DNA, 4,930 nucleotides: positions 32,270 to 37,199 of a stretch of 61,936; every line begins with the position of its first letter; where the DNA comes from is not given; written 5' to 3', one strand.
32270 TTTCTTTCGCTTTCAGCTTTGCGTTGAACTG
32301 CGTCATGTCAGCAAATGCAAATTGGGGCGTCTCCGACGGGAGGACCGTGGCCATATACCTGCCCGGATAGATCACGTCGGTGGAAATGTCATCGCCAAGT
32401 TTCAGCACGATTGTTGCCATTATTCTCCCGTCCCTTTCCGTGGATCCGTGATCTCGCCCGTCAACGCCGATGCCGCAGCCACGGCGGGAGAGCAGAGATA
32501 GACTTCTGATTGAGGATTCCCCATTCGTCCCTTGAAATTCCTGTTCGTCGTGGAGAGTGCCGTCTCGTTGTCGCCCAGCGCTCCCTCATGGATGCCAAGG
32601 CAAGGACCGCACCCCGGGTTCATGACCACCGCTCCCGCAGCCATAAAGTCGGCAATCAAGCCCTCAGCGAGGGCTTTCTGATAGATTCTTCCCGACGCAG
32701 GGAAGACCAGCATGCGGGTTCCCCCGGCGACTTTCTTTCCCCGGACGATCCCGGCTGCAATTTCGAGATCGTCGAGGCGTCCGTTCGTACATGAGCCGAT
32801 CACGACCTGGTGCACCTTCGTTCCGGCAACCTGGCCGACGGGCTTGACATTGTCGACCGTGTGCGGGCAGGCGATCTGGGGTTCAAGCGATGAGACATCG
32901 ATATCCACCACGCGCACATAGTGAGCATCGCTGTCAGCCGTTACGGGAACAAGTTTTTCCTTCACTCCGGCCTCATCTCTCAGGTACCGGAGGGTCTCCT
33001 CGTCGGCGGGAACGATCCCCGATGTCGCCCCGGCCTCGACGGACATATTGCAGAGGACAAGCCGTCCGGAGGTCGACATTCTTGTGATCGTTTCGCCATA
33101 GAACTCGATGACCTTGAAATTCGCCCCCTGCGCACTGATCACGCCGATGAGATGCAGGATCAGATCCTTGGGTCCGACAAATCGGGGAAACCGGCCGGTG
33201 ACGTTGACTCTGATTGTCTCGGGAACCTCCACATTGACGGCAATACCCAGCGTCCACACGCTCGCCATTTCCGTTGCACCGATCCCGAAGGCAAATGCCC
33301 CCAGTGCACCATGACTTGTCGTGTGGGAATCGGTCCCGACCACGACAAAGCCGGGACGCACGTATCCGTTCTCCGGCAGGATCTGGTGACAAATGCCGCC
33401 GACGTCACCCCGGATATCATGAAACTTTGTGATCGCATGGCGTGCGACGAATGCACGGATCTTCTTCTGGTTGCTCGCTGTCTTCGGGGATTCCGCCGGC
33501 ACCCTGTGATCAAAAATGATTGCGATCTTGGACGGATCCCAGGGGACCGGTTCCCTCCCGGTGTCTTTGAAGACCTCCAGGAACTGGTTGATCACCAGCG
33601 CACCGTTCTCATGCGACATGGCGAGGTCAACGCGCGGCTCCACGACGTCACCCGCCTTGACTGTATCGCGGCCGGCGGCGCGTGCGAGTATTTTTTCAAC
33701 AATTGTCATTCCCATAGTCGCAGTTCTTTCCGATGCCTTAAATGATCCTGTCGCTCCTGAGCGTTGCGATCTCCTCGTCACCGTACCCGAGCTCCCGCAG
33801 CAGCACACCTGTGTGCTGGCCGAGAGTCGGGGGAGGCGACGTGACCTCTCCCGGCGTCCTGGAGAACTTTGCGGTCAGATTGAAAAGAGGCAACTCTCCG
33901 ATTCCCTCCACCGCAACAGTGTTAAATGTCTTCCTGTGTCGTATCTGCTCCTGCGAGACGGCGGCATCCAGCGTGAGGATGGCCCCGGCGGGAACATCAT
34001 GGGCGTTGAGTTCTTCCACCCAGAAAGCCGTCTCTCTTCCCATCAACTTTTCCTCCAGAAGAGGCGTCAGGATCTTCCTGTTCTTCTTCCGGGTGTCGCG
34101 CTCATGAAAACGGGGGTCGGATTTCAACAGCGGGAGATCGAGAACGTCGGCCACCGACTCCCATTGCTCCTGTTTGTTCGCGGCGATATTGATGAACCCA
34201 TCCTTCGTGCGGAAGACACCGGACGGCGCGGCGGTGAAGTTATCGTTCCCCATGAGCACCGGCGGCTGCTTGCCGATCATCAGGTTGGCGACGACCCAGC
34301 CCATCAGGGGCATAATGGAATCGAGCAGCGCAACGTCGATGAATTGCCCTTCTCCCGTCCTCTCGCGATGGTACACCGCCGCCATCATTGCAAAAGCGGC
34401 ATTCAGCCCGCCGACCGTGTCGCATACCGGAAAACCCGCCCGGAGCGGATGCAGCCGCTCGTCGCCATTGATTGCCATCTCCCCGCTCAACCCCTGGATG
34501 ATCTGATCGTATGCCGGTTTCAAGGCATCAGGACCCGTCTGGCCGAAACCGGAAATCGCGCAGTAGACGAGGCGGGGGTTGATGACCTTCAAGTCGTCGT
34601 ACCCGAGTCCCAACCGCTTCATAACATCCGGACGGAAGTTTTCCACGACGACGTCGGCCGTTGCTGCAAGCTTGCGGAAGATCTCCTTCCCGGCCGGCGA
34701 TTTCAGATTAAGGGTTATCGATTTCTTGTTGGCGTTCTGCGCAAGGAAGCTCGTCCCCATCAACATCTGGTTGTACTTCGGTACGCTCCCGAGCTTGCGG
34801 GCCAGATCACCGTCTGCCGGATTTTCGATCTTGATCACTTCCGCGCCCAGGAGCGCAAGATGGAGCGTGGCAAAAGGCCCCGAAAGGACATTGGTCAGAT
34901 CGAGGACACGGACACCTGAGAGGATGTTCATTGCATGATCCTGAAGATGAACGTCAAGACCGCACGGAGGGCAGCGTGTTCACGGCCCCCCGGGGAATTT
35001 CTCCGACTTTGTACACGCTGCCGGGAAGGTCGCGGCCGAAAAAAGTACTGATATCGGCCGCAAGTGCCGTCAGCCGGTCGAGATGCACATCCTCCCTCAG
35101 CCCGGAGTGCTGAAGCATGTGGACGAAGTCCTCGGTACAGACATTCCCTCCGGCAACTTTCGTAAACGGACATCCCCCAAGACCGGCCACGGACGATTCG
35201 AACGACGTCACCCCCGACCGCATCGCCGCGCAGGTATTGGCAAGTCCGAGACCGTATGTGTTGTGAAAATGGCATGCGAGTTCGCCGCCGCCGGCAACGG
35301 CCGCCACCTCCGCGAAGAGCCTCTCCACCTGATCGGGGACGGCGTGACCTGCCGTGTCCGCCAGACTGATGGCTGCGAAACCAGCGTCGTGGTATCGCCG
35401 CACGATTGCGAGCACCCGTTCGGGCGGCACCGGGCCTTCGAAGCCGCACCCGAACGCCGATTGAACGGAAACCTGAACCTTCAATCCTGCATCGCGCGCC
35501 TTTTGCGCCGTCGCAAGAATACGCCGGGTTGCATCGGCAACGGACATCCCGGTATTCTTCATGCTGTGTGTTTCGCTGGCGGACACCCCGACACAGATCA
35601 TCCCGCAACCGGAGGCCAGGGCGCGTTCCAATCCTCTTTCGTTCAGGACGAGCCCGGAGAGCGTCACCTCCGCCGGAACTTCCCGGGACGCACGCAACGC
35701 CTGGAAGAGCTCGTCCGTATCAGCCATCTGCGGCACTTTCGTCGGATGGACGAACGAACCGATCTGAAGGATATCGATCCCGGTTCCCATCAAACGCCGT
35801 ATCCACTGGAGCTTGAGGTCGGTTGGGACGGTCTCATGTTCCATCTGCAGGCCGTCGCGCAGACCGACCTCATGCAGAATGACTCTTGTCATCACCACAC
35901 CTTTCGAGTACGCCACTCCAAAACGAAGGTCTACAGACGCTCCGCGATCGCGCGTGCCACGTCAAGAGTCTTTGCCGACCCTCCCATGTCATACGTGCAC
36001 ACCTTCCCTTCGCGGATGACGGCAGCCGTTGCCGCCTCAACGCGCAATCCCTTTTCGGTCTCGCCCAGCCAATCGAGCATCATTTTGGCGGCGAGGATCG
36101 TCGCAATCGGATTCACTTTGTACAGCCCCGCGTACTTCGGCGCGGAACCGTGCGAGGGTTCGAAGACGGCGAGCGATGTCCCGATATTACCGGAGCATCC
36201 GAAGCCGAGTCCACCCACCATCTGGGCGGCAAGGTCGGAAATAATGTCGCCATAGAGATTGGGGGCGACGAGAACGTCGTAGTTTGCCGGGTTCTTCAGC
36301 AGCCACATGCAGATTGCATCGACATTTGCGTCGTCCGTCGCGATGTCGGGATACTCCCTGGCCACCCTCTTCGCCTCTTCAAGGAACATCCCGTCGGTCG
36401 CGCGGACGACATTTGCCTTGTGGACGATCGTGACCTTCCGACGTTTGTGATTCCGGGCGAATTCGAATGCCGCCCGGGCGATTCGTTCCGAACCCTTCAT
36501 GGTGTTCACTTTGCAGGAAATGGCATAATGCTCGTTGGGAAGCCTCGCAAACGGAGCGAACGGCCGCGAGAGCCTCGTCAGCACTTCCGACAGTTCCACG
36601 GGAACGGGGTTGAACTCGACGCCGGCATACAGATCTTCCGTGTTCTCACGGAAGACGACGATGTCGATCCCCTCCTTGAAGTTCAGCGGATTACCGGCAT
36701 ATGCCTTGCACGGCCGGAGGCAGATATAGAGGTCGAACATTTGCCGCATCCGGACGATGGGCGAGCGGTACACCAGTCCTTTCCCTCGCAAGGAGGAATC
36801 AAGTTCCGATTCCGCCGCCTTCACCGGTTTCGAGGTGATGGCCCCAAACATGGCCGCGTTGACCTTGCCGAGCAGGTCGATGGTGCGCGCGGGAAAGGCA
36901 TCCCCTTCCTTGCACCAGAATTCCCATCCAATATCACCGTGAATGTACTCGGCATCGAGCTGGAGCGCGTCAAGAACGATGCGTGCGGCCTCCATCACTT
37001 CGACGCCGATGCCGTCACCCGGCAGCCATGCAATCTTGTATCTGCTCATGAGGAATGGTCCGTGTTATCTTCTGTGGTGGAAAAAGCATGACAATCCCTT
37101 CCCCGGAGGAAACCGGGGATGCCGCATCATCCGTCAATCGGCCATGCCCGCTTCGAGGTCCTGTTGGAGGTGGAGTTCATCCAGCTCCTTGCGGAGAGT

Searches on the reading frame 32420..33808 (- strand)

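Call 55: search_protein_families(library=pfam, proteins=[window:32420-33808:-], max_evalue=0.00001)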
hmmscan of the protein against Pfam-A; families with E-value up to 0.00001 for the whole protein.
window:32420-33808:- (462 aa): 1 family
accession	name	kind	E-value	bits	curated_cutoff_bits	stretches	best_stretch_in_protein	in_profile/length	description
PF00330.25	Aconitase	-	1.1e-101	341.5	28.7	2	90-326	45-305/463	Aconitase family (aconitate hydratase)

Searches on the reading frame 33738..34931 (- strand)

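Call 55: search_protein_families(library=pfam, proteins=[window:33738-34931:-], max_evalue=0.00001)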
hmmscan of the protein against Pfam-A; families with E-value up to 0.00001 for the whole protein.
window:33738-34931:- (397 aa): 1 family
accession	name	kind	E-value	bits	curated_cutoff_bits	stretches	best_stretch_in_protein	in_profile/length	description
PF02515.22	CoA_transf_3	-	8.2e-122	407.3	23.3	1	4-374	1-366/366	CoA-transferase family III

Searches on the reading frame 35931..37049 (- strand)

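Call 55: search_protein_families(library=pfam, proteins=[window:35931-37049:-], max_evalue=0.00001)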
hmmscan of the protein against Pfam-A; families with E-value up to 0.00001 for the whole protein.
window:35931-37049:- (372 aa): 1 family
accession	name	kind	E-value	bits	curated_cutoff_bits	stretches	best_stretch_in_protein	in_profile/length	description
PF00180.25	Iso_dh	-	1.5e-86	291.2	27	1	5-364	1-344/348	Isocitrate/isopropylmalate dehydrogenase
